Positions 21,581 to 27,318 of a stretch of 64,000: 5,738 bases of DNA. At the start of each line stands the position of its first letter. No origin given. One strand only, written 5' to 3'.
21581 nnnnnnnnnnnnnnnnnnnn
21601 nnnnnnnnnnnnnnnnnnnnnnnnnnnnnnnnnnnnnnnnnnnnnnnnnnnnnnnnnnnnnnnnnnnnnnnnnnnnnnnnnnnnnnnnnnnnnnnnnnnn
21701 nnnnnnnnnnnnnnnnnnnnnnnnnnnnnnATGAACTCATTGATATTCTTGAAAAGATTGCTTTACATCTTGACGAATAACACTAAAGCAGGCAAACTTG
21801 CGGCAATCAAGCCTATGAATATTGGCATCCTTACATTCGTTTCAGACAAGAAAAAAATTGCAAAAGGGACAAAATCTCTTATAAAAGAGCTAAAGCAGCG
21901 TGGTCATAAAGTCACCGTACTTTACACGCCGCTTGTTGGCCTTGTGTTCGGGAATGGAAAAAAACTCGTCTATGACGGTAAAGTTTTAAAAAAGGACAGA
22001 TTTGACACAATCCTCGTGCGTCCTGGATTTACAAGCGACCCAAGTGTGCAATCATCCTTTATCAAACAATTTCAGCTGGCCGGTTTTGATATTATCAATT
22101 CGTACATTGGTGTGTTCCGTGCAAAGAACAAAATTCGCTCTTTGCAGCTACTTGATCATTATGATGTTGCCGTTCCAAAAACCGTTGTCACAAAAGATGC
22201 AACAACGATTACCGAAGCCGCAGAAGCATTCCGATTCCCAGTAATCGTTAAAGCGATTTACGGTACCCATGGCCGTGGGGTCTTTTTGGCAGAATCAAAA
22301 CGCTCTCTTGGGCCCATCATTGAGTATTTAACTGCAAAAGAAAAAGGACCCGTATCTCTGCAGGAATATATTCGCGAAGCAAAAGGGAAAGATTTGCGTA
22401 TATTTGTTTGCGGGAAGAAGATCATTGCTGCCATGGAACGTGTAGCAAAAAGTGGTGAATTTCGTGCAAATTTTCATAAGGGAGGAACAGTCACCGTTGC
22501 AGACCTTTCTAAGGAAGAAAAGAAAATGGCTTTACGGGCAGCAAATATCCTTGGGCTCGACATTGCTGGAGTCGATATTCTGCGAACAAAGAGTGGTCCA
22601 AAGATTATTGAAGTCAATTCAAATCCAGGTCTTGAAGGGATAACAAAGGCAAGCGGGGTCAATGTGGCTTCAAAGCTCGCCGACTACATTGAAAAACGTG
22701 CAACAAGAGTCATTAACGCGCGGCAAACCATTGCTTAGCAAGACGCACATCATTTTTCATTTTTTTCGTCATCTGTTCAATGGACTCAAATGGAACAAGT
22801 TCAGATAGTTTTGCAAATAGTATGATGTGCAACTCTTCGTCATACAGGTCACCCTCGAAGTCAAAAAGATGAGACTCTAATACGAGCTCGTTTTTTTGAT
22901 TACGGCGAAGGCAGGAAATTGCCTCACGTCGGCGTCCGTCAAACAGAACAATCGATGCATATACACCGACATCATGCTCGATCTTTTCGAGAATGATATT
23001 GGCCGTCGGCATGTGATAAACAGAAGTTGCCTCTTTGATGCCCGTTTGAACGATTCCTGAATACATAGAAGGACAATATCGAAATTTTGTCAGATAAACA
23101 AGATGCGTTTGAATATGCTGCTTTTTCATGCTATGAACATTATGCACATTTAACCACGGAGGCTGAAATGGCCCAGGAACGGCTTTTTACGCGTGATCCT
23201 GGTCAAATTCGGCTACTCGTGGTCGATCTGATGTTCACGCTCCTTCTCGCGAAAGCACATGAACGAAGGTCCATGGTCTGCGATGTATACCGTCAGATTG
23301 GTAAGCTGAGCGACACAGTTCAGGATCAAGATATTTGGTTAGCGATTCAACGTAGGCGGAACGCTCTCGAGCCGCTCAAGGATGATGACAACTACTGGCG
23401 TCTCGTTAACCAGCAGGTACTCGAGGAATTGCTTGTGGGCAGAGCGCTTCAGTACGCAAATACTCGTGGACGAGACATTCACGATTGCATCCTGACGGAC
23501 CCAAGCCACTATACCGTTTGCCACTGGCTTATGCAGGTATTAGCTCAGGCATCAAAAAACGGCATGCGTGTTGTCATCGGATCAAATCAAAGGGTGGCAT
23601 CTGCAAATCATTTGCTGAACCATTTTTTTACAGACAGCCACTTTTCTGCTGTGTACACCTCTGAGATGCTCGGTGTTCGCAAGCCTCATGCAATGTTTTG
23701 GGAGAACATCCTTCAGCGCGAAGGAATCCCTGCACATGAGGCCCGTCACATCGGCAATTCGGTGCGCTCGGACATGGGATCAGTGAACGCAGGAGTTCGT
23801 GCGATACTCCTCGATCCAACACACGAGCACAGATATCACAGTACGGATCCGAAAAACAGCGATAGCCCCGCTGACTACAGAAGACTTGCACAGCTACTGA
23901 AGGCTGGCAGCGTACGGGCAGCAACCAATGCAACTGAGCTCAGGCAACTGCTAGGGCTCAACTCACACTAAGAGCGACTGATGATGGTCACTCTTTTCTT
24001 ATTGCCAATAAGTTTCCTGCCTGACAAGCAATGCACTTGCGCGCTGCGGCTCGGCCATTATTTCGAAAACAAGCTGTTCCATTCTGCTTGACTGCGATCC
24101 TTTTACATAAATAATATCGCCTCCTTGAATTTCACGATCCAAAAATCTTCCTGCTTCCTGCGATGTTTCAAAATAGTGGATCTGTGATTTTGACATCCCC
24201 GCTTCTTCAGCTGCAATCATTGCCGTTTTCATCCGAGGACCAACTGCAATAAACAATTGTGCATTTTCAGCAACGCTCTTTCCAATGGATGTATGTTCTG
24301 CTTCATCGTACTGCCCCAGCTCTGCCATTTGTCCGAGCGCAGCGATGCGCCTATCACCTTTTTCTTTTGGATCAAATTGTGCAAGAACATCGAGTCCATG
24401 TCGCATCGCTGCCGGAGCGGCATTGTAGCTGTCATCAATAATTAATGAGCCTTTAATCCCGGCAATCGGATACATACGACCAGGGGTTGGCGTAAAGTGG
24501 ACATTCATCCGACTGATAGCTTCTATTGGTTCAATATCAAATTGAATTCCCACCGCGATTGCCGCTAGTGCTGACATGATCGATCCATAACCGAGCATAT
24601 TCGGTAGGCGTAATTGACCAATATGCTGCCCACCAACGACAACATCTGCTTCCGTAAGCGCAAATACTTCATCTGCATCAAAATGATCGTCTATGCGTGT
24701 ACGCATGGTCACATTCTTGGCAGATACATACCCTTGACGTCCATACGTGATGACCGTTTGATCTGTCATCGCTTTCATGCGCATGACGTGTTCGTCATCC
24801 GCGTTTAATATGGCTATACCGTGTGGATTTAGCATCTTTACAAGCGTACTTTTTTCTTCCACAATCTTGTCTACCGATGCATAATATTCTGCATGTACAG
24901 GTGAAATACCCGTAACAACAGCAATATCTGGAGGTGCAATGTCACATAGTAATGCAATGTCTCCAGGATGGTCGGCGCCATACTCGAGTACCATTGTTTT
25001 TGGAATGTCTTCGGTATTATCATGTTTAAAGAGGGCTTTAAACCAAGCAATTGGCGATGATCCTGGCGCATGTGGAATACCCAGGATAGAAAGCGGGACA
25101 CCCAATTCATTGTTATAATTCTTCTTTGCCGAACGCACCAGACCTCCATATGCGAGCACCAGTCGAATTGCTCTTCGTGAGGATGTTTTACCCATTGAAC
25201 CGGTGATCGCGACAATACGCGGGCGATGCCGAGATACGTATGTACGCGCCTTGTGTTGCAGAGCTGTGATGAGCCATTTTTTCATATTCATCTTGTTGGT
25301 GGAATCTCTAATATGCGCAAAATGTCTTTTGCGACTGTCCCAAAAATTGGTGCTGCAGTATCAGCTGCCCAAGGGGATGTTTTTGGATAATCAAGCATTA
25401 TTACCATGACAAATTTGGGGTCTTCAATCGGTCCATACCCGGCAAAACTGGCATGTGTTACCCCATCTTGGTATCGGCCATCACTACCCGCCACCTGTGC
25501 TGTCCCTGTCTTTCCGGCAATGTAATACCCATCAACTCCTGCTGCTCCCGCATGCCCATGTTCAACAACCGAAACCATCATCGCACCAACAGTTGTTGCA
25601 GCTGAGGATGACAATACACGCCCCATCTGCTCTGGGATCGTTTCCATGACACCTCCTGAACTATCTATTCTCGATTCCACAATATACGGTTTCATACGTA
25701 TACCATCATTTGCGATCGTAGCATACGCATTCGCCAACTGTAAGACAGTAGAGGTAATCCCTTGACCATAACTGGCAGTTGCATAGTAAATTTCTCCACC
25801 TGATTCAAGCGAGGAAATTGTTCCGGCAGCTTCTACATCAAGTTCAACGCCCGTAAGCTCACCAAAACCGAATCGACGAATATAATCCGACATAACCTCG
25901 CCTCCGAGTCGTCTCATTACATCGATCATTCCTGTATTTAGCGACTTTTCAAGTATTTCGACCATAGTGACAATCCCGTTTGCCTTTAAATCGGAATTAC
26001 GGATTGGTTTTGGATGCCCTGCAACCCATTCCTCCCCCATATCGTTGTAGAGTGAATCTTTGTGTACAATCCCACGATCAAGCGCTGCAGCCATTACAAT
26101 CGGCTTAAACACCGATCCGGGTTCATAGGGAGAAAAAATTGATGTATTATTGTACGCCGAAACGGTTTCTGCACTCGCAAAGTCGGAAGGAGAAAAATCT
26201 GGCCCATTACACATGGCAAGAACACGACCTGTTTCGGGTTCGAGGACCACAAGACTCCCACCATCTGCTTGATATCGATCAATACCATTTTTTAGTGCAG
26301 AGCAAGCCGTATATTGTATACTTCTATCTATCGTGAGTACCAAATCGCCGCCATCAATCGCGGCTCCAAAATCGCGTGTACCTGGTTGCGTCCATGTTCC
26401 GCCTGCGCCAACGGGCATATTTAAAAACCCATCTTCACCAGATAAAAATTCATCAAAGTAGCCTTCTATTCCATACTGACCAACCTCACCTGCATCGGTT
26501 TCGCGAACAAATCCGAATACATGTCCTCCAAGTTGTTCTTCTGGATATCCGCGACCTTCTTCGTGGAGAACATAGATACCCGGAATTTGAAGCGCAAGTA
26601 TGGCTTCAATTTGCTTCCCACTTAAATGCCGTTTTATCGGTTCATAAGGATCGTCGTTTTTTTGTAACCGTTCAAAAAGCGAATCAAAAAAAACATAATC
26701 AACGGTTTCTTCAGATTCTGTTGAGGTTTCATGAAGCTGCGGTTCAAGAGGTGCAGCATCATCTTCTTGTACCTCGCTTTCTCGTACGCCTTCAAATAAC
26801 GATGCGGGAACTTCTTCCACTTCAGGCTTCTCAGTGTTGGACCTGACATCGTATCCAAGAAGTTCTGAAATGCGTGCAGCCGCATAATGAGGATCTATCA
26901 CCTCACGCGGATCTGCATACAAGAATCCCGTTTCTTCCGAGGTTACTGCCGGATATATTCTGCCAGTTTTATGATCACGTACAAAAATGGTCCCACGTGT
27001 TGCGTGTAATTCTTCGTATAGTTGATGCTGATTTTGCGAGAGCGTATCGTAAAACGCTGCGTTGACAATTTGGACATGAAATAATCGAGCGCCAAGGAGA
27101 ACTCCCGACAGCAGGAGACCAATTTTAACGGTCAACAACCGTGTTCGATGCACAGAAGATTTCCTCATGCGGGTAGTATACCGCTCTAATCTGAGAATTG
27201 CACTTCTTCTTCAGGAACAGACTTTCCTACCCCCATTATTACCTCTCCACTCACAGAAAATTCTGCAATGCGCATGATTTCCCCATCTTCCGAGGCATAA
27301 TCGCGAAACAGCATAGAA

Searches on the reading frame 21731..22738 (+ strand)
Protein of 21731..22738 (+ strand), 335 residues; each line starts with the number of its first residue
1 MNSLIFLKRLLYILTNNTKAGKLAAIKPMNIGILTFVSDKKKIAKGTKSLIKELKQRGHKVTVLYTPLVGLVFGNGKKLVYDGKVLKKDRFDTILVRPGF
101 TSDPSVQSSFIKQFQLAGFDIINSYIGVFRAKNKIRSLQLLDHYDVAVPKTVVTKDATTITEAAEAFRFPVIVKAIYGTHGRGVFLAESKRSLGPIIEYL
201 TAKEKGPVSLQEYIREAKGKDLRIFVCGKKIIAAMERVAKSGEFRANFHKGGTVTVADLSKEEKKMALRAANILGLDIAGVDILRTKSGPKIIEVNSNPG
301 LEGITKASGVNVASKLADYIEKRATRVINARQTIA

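Call 48: search_protein_families(library=pfam, proteins=[window:21731-22738:+], max_evalue=0.001)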
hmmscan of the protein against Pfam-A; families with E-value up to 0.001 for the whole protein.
window:21731-22738:+ (335 aa): 9 families
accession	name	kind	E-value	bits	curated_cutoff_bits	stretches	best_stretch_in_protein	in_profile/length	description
PF08443.16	RimK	-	1.1e-54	185.4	21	1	131-320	1-188/188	RimK-like ATP-grasp domain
PF02955.21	GSH-S_ATP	-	7e-25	87.9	23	1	143-297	7-163/175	Prokaryotic glutathione synthetase, ATP-grasp domain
PF14397.11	ATPgrasp_ST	-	6.8e-09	35.8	31.4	1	265-312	220-269/278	Sugar-transfer associated ATP-grasp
PF02655.19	ATP-grasp_3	-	2.5e-08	34.6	23.2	1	131-297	1-155/160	ATP-grasp domain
PF07478.18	Dala_Dala_lig_C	-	7e-06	26.1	24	1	150-302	18-179/204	D-ala D-ala ligase C-terminus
PF02222.28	ATP-grasp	-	4.3e-05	23.7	27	1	140-213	2-75/179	ATP-grasp domain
PF14398.11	ATPgrasp_YheCD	-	6.6e-05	22.7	26.8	0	138-189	19-69/255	YheC/D like ATP-grasp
PF02786.22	CPSase_L_D2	-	0.00025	21.1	19.8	1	139-198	7-68/211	Carbamoyl-phosphate synthase L chain, ATP binding domain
PF18030.7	Rimk_N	-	0.00069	20.3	26.4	0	29-124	1-90/94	RimK PreATP-grasp domain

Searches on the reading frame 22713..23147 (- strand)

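Call 48: search_protein_families(library=pfam, proteins=[window:22713-23147:-], max_evalue=0.001)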
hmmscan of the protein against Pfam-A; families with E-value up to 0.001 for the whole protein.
window:22713-23147:- (144 aa): 1 family
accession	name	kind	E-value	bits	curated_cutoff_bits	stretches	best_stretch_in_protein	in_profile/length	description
PF01687.23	Flavokinase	-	2.3e-19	70.3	19.6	1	28-141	6-124/124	Riboflavin kinase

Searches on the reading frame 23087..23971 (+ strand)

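Call 48: search_protein_families(library=pfam, proteins=[window:23087-23971:+], max_evalue=0.001)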
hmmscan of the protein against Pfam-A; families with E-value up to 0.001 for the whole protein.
window:23087-23971:+ (294 aa): 2 families
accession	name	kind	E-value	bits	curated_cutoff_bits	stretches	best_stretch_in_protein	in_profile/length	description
PF13419.12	HAD_2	-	5.1e-10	40.2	23.8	1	140-241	76-177/178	Haloacid dehalogenase-like hydrolase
PF00702.32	Hydrolase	-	4.9e-09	37.3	26.4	1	106-230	56-184/191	haloacid dehalogenase-like hydrolase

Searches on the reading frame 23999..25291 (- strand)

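Call 48: search_protein_families(library=pfam, proteins=[window:23999-25291:-], max_evalue=0.001)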
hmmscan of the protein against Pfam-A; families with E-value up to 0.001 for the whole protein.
window:23999-25291:- (430 aa): 2 families
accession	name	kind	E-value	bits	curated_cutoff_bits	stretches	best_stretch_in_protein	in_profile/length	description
PF08245.18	Mur_ligase_M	-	1e-25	91.3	24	1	29-247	1-199/200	Mur ligase middle domain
PF02875.26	Mur_ligase_C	-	2.1e-18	67.8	28.4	1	271-399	1-126/127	Mur ligase, glutamate ligase domain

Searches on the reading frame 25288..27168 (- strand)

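Call 17: search_protein_families(library=pfam, proteins=[window:25288-27168:-], max_evalue=0.01)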
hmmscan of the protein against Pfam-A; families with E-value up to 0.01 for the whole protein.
window:25288-27168:- (626 aa): 2 families
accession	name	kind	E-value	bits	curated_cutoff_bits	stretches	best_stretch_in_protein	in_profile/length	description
PF00905.27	Transpeptidase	-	1.2e-70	238.5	22.1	1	304-612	1-297/299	Penicillin binding protein transpeptidase domain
PF03717.20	PBP_dimer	-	1.1e-08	36.2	24.4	1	56-258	4-174/180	Penicillin-binding Protein dimerisation domain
